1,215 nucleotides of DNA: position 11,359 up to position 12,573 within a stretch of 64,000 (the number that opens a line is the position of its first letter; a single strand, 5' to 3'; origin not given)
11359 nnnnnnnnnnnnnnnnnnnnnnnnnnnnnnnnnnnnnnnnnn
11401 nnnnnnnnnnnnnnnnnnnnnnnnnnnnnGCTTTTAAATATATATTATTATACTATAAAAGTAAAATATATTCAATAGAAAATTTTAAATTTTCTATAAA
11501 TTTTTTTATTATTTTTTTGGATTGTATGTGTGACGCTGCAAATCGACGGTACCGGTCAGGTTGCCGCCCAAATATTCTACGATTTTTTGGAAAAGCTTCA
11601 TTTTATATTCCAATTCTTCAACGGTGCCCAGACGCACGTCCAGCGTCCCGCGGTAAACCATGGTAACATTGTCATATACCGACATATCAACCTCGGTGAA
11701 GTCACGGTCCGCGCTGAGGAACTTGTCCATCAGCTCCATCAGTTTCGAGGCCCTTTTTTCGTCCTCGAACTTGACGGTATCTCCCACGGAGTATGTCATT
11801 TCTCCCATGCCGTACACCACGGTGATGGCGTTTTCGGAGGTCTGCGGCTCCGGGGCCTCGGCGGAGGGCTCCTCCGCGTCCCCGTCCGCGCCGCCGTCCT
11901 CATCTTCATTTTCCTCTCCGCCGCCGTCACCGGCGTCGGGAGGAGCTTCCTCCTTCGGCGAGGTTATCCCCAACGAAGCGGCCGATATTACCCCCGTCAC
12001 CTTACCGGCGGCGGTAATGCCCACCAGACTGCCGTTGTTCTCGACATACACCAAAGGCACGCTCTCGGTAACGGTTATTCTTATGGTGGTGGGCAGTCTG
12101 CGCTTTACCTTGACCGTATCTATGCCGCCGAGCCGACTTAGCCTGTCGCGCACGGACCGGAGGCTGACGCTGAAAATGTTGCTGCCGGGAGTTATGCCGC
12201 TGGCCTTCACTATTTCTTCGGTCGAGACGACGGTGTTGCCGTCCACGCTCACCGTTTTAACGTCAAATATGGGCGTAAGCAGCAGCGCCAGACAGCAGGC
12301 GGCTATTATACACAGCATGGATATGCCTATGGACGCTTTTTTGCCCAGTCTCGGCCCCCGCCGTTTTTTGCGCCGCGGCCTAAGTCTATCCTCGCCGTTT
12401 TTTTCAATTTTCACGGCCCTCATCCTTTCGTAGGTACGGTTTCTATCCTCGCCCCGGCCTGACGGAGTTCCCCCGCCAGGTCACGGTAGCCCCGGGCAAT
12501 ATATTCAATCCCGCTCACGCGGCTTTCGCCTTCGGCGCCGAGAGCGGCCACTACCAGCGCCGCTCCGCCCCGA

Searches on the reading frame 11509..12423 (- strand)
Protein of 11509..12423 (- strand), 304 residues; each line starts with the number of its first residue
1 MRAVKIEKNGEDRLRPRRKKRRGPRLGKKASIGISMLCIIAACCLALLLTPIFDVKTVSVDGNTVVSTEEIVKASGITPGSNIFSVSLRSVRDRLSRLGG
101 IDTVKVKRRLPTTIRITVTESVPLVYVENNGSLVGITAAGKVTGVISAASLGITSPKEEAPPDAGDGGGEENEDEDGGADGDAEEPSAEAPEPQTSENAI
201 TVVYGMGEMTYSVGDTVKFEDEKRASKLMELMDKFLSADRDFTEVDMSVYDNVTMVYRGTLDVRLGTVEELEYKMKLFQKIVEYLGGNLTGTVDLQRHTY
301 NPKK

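Call 13: search_protein_families(library=pfam, proteins=[window:11509-12423:-], max_evalue=0.01)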
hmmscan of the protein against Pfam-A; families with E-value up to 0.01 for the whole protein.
window:11509-12423:- (304 aa): 3 families
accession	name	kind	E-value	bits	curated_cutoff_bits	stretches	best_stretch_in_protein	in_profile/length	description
PF08478.15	POTRA_1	-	1.3e-19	70.7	23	1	53-120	1-68/69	POTRA domain, FtsQ-type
PF06898.16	YqfD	-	0.0033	16.8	25.2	1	25-138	74-189/379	Putative stage IV sporulation protein YqfD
PF07244.20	POTRA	-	0.0035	18.4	21.3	1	55-120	3-78/79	Surface antigen variable number repeat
